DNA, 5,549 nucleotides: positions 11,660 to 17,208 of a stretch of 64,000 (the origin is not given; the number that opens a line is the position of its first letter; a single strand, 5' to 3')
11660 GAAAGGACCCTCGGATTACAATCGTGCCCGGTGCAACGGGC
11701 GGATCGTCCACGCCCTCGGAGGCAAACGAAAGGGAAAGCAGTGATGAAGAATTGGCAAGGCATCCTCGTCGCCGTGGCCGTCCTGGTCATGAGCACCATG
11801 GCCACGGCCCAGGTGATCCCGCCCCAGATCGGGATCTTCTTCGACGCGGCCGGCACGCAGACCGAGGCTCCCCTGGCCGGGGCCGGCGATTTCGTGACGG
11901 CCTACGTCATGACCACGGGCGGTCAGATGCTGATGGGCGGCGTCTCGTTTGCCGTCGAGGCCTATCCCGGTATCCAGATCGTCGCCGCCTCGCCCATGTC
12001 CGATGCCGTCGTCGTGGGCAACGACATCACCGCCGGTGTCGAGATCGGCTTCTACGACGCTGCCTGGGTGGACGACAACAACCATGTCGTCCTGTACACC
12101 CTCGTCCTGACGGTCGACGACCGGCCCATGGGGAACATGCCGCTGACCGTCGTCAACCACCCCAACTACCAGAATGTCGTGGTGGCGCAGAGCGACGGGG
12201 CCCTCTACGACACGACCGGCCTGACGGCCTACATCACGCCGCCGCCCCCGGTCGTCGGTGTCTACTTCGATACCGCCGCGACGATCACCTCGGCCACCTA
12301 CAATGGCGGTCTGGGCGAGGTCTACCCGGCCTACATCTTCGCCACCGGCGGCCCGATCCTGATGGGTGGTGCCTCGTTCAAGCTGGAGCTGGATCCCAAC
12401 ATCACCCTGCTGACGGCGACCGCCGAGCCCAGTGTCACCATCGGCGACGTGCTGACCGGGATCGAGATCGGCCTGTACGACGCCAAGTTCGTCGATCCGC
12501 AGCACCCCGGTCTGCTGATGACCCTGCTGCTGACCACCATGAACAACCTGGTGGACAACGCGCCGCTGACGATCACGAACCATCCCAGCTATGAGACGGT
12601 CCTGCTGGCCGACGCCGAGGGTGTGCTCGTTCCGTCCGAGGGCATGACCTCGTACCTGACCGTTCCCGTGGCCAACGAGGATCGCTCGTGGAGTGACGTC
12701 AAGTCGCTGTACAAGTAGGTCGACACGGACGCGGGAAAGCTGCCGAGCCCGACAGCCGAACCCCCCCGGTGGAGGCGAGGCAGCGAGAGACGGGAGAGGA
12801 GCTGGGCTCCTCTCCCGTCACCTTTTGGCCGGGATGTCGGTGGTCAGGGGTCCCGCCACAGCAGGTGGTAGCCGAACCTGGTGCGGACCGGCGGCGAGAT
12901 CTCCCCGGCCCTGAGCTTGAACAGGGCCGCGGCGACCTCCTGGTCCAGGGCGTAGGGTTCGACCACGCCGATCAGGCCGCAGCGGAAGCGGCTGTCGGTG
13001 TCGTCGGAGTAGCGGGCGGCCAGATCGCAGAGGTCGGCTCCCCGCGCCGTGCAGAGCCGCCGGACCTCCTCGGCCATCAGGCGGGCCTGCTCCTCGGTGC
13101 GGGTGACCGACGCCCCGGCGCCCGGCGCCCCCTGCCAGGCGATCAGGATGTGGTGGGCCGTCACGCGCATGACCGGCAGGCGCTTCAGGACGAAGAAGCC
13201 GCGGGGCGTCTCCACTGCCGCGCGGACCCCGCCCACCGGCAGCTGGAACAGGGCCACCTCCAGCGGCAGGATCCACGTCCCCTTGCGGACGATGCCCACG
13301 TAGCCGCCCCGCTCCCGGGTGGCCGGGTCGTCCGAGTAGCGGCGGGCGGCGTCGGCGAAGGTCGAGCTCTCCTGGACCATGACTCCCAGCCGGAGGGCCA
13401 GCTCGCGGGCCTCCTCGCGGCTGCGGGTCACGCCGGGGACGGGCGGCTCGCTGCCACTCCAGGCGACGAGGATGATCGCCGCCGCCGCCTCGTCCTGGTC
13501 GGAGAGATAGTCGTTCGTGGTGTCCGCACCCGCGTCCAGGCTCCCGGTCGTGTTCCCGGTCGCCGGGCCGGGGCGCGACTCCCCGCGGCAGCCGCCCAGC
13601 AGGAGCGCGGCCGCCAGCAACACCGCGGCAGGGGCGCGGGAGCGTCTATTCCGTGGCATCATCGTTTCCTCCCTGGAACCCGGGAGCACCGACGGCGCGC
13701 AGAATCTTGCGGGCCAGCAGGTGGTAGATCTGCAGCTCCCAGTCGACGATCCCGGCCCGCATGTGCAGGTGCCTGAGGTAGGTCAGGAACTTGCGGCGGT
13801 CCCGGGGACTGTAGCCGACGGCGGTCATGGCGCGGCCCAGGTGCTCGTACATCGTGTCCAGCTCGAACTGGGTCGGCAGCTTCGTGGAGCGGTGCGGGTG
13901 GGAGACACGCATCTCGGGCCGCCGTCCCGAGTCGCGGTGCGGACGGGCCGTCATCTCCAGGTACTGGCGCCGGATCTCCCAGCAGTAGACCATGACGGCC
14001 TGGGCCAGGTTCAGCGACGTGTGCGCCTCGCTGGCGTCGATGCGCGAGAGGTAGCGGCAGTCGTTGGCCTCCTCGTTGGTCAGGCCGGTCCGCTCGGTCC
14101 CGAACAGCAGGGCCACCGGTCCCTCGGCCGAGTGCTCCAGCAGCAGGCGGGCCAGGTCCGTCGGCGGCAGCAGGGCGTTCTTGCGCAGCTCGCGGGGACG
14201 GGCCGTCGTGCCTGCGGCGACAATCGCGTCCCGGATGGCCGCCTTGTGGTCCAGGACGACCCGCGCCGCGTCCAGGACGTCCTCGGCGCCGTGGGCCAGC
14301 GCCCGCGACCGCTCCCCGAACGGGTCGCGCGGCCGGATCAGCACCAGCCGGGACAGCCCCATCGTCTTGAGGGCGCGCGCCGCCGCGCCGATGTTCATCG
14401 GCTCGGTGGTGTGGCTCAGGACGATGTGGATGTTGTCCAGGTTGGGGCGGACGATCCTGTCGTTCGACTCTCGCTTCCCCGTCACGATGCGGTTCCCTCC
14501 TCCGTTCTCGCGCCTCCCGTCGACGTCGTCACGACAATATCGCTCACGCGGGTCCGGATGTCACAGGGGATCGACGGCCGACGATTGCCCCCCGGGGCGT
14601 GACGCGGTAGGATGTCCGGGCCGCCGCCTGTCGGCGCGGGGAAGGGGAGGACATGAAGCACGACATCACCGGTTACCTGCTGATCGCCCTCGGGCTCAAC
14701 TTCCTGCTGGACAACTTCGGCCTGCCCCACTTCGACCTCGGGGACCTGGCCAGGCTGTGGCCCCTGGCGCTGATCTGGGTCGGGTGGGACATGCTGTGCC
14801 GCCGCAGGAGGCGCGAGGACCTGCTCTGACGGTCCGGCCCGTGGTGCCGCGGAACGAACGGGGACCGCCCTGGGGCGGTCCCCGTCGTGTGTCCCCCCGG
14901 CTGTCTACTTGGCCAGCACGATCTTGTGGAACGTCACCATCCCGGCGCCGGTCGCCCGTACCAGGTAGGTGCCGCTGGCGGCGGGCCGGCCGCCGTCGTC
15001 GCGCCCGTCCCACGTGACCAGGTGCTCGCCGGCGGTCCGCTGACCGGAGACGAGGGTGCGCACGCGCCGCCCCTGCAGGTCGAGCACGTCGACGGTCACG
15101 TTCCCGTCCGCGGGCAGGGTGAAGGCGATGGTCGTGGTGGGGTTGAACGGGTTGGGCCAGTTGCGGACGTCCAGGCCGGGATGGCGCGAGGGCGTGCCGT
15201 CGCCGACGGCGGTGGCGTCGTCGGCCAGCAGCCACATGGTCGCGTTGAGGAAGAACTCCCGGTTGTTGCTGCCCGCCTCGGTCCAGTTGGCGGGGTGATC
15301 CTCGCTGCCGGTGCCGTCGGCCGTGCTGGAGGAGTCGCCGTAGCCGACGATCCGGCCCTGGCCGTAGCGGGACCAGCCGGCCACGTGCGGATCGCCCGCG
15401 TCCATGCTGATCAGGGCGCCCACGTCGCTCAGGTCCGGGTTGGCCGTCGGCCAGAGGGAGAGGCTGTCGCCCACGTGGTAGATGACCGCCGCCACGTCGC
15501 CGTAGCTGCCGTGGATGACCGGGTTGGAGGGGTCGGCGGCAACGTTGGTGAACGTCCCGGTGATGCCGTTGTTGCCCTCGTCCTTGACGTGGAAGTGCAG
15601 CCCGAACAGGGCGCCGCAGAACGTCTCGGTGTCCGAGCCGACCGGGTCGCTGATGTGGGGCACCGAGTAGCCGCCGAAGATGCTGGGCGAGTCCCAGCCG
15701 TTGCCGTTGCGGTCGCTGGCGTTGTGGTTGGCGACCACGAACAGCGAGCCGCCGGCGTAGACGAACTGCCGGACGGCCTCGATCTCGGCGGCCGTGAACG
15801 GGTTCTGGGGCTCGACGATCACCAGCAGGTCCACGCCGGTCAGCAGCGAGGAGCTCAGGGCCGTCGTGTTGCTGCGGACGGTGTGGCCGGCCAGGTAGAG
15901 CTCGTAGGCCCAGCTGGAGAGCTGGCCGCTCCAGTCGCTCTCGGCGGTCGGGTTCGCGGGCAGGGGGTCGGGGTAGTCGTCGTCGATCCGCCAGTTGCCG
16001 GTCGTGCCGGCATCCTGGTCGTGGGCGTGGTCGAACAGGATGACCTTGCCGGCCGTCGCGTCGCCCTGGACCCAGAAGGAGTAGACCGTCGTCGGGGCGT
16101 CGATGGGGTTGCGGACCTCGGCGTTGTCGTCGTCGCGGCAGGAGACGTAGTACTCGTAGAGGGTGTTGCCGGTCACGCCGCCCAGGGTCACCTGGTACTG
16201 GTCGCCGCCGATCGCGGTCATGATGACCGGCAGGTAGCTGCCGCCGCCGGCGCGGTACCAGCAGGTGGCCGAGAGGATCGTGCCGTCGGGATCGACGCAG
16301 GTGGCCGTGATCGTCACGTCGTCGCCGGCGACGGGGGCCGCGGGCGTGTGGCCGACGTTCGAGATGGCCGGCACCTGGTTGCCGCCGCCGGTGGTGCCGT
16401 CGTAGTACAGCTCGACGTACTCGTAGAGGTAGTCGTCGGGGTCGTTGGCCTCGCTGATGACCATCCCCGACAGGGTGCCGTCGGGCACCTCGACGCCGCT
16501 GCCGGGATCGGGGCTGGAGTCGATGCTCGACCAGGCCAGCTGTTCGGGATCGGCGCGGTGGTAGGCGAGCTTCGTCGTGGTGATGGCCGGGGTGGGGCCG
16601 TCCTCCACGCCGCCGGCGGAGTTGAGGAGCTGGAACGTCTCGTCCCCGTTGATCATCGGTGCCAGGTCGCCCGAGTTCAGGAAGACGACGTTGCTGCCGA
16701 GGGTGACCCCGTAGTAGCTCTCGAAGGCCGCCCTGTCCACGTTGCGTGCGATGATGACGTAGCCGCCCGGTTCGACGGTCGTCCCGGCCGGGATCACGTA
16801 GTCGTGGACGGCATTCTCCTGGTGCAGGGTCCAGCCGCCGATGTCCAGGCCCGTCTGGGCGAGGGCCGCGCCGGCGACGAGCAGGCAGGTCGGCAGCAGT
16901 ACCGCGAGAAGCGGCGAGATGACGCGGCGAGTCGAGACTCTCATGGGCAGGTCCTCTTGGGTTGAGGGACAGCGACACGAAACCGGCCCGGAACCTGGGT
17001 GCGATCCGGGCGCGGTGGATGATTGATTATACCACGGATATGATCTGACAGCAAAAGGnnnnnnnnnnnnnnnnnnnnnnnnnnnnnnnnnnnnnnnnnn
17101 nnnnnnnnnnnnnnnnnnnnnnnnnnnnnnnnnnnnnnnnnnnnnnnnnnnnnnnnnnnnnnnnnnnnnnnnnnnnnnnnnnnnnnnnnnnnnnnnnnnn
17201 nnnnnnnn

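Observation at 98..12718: Shared uncharacterised about 140-aa domain in two secreted proteins (the N-terminus of a 1120-aa T9SS cargo and a tandem pair in CDS 11744-12718)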

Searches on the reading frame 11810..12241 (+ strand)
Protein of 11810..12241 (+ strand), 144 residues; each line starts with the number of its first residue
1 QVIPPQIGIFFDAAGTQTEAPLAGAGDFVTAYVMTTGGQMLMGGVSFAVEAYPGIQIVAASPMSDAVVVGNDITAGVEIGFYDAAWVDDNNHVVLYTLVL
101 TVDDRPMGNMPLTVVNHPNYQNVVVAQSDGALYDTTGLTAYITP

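Call 30: search_protein_representatives(alignment_id=A2)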
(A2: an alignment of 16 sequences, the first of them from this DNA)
Query: 16 sequences, 142 profile positions. Proteins with E-value up to 0.001 (for the whole library): 173; up to 1e-10: 66; up to 1e-30: 22. The best 150 are listed.
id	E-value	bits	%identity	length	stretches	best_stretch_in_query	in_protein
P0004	2.3e-114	394.0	-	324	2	1-142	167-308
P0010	8.0e-101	350.1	-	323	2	2-141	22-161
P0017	3.0e-94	328.7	-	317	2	2-142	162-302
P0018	4.8e-94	328.1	-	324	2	2-142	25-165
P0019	8.0e-73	259.3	-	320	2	2-141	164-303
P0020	2.5e-72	257.7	-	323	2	2-142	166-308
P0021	1.3e-70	252.1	-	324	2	4-142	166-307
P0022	7.7e-60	217.2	-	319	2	3-139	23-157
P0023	3.5e-55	202.1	-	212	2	1-142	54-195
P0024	1.3e-53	197.0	-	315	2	2-141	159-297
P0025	3.8e-44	166.4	-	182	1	2-142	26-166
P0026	1.9e-40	154.3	-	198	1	2-142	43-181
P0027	4.9e-40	153.0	-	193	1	2-139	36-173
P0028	1.0e-38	148.8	-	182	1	3-141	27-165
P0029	4.5e-36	140.2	-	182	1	3-142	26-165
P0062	7.9e-19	84.3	-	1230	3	3-139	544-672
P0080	7.2e-11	58.5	-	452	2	21-126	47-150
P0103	8.2e-08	48.6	-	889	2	2-140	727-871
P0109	4.0e-07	46.3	-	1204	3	5-98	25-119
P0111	7.4e-07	45.5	-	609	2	5-139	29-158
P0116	1.1e-06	44.9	-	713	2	2-63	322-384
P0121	3.9e-06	43.1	-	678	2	5-139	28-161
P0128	7.1e-06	42.3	-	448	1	4-139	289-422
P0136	2.8e-05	40.3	-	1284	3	3-70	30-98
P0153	1.3e-04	38.2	-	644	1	2-119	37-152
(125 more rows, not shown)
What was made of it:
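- Architecture census: 173 clusters (call 30).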

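Call 49: search_protein_families(library=pfam, proteins=[P0062, P0103, P0111, P0080, P0128, P0109, P0136, P0116, P0121, P0153], max_evalue=0.001)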
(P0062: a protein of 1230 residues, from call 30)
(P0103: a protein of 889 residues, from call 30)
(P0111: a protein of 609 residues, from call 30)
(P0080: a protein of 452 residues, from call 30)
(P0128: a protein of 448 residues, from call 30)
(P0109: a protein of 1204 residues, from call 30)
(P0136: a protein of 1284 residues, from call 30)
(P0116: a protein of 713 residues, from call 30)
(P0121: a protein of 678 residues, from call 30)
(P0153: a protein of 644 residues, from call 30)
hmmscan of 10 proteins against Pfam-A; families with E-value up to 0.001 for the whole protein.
P0062 (1230 aa): 5 families
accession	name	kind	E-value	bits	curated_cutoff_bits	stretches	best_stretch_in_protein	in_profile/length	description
PF19190.6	BACON_2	-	3.9e-74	245.1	25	8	357-440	4-93/94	Viral BACON domain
PF13004.13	BACON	-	1.1e-17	64.1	25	2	479-534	3-58/61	Putative binding domain, N-terminal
PF22544.2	HYDIN_VesB_CFA65-like_Ig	-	2.6e-12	47.3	25.5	0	266-347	12-98/100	HYDIN/CFA65/VesB-like, Ig-like domain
PF22076.2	Cep192_D6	-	2e-10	41.2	35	0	972-1056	5-98/101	Cep192 domain 6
PF21223.3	TPPII_Ig-like-1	-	1.3e-07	32.3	27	0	216-238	75-97/117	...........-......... II, first Ig-like domain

P0103 (889 aa): 4 families
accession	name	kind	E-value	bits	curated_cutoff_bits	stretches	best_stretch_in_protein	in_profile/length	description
PF19190.6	BACON_2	-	1.6e-54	182.2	25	6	449-534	2-93/94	Viral BACON domain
PF13004.13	BACON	-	8.6e-09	35.7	25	0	384-439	2-59/61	Putative binding domain, N-terminal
PF22544.2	HYDIN_VesB_CFA65-like_Ig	-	3.7e-07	30.8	25.5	0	165-244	1-89/100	HYDIN/CFA65/VesB-like, Ig-like domain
PF22076.2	Cep192_D6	-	3e-06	27.8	35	0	545-626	6-98/101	Cep192 domain 6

P0111 (609 aa): 2 families
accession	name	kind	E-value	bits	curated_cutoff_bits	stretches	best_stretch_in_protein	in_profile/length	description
PF19190.6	BACON_2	-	6.6e-24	84.1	25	3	266-352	2-92/94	Viral BACON domain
PF13004.13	BACON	-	8e-09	35.8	25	0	388-437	2-51/61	Putative binding domain, N-terminal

P0080 (452 aa): 1 family
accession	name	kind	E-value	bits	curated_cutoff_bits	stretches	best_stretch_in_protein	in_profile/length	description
PF19190.6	BACON_2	-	0.00011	22.5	25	1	179-266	2-84/94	Viral BACON domain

P0128 (448 aa): 0 families

P0109 (1204 aa): 10 families
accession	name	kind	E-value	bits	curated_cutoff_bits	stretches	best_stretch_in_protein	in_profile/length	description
PF22073.2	Cep192_D4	-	6.5e-30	104.1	35.5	2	192-291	8-112/112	Cep192 domain 4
PF22544.2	HYDIN_VesB_CFA65-like_Ig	-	2.8e-24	85.7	25.5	1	403-477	5-80/100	HYDIN/CFA65/VesB-like, Ig-like domain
PF15780.11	ASH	-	2.7e-23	82.4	27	2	404-473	11-80/98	Abnormal spindle-like microcephaly-assoc'd, ASPM-SPD-2-Hydin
PF12371.14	TMEM131_like_N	-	2.3e-13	50.6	28.8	0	403-477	3-78/84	Transmembrane protein 131-like N-terminal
PF07610.17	DUF1573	-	4.6e-12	46.2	26.1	1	764-839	4-79/98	Protein of unknown function (DUF1573)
PF13860.13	FlgD_ig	-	2e-09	37.7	27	1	1137-1190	21-74/79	FlgD Ig-like domain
PF24798.1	Ig-CFAP74_4th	-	7.8e-08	32.8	28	0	190-270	1-75/95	CFAP74 forth Ig-like domain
PF22064.2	Cep192_D2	-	8.3e-07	29.8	27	0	406-434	12-40/154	Cep192 domain 2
PF14874.12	PapD-like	-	4.4e-06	27.2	27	0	503-576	6-81/102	Flagellar-associated PapD-like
PF25248.1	Ig_CFAP65_8th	-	7.6e-06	26.1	25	0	402-430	5-33/128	CFAP65, eight Ig-like domain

P0136 (1284 aa): 14 families
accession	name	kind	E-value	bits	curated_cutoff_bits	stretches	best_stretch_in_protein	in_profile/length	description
PF22544.2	HYDIN_VesB_CFA65-like_Ig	-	4.6e-34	117.1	25.5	2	186-263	6-84/100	HYDIN/CFA65/VesB-like, Ig-like domain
PF22073.2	Cep192_D4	-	1.5e-27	96.5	35.5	0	642-731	7-109/112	Cep192 domain 4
PF15780.11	ASH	-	8.3e-25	87.3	27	1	186-257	6-82/98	Abnormal spindle-like microcephaly-assoc'd, ASPM-SPD-2-Hydin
PF24798.1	Ig-CFAP74_4th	-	6.4e-14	52.3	28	0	186-268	2-84/95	CFAP74 forth Ig-like domain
PF07610.17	DUF1573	-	1.9e-12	47.5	26.1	0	185-259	3-77/98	Protein of unknown function (DUF1573)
PF12371.14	TMEM131_like_N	-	8.1e-10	39.2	28.8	0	184-262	2-81/84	Transmembrane protein 131-like N-terminal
PF24770.2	Ig-CFAP74_2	-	1.8e-08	35.5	27.4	0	286-313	3-30/185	CFAP74 second Ig-like domain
PF24507.1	Ig_CFAP65_4th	-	2.9e-08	34.4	27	0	872-919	12-59/76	CFAP65, fourth Ig-like domain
PF22067.2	Cep192_D3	-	1.6e-07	31.8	27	0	853-911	14-72/99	Cep192 domain 3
PF13860.13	FlgD_ig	-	1.6e-07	31.6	27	1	1217-1271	21-75/79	FlgD Ig-like domain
PF22060.2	Cep192_D1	-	1.3e-05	25.5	27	0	691-718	67-94/123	Cep192 domain 1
PF22065.2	Cep192_D7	-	3.6e-05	24.1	27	0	878-915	62-97/125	Cep192 domain 7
PF21633.3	MOV-10_Ig-like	-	6.4e-05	23.5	27.4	0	890-918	74-102/126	Helicase MOV-10, Ig-like domain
PF24593.1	DUF7617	-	0.00037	21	27.4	0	398-443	39-84/128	Domain of unknown function (DUF7617)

P0116 (713 aa): 2 families
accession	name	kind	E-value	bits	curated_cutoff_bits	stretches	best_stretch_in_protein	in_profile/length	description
PF13860.13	FlgD_ig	-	2e-10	40.9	27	1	637-700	10-75/79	FlgD Ig-like domain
PF00404.24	Dockerin_1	-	4.4e-07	30.4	22.9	1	42-84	3-52/57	Dockerin type I domain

P0121 (678 aa): 3 families
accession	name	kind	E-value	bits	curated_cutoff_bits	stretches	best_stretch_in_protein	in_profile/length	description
PF13860.13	FlgD_ig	-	2.6e-08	34.2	27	1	611-659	21-69/79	FlgD Ig-like domain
PF18962.6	Por_Secre_tail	-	2.1e-05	25.2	27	1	596-675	3-74/75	Secretion system C-terminal sorting domain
PF08308.17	PEGA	-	0.00036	20.8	20.8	0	495-512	5-22/71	PEGA domain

P0153 (644 aa): 6 families
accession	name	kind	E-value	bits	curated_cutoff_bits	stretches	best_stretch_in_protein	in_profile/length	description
PF13860.13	FlgD_ig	-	1.8e-10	41.1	27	1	569-629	10-73/79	FlgD Ig-like domain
PF18911.6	PKD_4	-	1.2e-06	28.9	27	1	178-266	1-85/85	PKD domain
PF02494.22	HYR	-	1e-05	26.2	21.7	0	231-258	46-73/81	HYR domain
PF22352.2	K319L-like_PKD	-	1.4e-05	25.4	27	1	199-266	12-84/84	K319L-like, PKD domain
PF18962.6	Por_Secre_tail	-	4.1e-05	24.2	27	1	560-641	1-74/75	Secretion system C-terminal sorting domain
PF17963.7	Big_9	-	0.00018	22.8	23.6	1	178-264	1-88/89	Bacterial Ig domain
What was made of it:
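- P0116 has Pfam Dockerin_1 (30.4 bits, above cut-off) plus two modules (call 49). The module co-occurs with BACON, PKD and Ig-like repeats (call 49).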

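Call 80: search_protein_families(library=pfam, proteins=[P0116], max_evalue=0.1)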
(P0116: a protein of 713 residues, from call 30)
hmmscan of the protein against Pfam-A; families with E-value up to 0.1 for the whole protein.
P0116 (713 aa): 4 families
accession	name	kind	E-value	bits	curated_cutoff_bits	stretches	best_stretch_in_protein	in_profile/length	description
PF13860.13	FlgD_ig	-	2e-10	40.9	27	1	637-700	10-75/79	FlgD Ig-like domain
PF00404.24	Dockerin_1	-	4.4e-07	30.4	22.9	1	42-84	3-52/57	Dockerin type I domain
PF13585.12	CHU_C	-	0.0046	17.5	27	1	646-700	26-72/86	CHU_C Type IX secretion signal domain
PF18962.6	Por_Secre_tail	-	0.052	14.3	27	0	630-702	3-66/75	Secretion system C-terminal sorting domain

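Call 94: search_solved_structures(query=A2, max_evalue=10)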
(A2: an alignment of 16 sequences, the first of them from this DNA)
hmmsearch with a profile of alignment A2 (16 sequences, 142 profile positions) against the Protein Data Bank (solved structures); distinct sequences matched with E-value up to 10: 0.

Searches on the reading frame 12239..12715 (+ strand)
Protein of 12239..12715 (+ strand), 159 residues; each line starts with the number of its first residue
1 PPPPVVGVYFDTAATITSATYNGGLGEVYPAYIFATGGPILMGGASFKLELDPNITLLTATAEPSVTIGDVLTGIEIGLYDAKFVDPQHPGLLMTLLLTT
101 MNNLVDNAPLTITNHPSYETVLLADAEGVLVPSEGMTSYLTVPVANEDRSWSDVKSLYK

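Call 47: search_protein_families(library=ncbifam, alignment_id=A5, max_evalue=0.1)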
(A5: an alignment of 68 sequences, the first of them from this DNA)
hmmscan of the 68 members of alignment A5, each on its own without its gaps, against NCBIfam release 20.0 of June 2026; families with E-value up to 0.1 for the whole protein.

A. member 1, seq(159 aa): 0 families

B. families by the number of members that match (of 68 scanned): 9 families
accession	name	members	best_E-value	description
NF052499.1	MnslTaseMT1671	1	0.003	mannosyltransferase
NF003621.0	PRK05261.1-6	1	0.0034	phosphoketolase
TIGR04200.2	targ_of_XrtJ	1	0.0038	PExPT-CTERM protein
NF049866.1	outer_TDE1717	1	0.021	TDE1717 family outer membrane beta-barrel protein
NF005870.0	PRK07810.1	1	0.024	O-succinylhomoserine sulfhydrylase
TIGR04186.1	GRASP_targ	1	0.028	putative ATP-grasp-modified RiPP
NF006093.0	PRK08245.1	1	0.042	hypothetical protein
NF001980.1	PRK00770.1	1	0.052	homospermidine biosynthesis protein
TIGR01937.1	nqrB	1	0.053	NADH:ubiquinone reductase (Na(+)-transporting) subunit B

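Call 48: search_protein_families(library=pfam, alignment_id=A5, max_evalue=0.1)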
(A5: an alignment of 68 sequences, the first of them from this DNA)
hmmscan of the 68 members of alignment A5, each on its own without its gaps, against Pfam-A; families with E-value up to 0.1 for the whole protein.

A. member 1, seq(159 aa): 0 families

B. families by the number of members that match (of 68 scanned): 8 families
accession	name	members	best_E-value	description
PF12477.13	TraW_N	2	0.039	Sex factor F TraW protein N terminal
PF03840.19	SecG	1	0.0077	Preprotein translocase SecG subunit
PF01769.21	MgtE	1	0.016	Divalent cation transporter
PF08139.17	LPAM_1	1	0.05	Prokaryotic membrane lipoprotein lipid attachment site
PF24331.1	Phage_zn_bind_7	1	0.057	Mycobacterial phage zinc binding domain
PF19735.4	DUF6225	1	0.06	Family of unknown function (DUF6225)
PF25676.1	T4_Spackle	1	0.075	Bacteriophage T4 Spackle protein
PF13609.12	Porin_4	1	0.079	Gram-negative porin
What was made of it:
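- No CBM family in Pfam matches any of the 68 members scanned (call 48).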

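Call 71: search_solved_structures(query=A5, max_evalue=1, show_alignments=2)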
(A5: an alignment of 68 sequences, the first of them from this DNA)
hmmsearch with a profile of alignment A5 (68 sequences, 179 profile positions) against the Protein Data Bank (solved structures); distinct sequences matched with E-value up to 1: 0.

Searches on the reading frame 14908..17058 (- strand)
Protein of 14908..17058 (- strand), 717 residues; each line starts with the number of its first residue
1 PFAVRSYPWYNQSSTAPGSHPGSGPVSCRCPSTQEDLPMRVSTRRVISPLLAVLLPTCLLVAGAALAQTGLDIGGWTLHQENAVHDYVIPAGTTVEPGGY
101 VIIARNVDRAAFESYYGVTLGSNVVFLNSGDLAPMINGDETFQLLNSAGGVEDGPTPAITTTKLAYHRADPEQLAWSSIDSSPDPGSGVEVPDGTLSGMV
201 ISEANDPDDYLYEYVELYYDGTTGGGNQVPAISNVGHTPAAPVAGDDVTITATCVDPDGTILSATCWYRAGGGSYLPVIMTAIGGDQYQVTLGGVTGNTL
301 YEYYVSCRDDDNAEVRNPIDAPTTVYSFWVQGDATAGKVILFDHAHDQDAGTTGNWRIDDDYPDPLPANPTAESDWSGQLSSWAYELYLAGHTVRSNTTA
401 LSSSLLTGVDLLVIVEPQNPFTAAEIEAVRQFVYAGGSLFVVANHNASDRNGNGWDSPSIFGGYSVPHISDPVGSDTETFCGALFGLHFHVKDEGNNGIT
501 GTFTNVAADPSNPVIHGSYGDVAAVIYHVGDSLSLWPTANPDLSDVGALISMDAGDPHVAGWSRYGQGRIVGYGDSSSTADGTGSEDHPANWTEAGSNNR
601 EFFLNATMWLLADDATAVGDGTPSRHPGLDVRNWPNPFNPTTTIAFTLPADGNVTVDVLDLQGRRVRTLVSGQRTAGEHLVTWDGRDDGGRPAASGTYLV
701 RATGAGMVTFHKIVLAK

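Call 77: search_protein_families(library=pfam, proteins=[window:14908-17058:-], max_evalue=0.0001)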
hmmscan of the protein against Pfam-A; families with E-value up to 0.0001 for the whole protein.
window:14908-17058:- (717 aa): 5 families
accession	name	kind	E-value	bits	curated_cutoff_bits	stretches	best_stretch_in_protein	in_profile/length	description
PF13860.13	FlgD_ig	-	9.1e-14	51.6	27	1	643-704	13-75/79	FlgD Ig-like domain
PF09822.16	ABC_transp_aux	-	6.7e-08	32.5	34.7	1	402-450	39-87/288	ABC-type uncharacterized transport system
PF00932.25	LTD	-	1.2e-06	29.3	34.3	1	71-151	35-101/109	Lamin Tail Domain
PF23355.1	IFT52_GIFT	-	2.3e-05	24.1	27.2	1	393-446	30-83/246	IFT52 GIFT domain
PF14258.12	DUF4350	-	5e-05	24.1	30.4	0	382-446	14-75/181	Domain of unknown function (DUF4350)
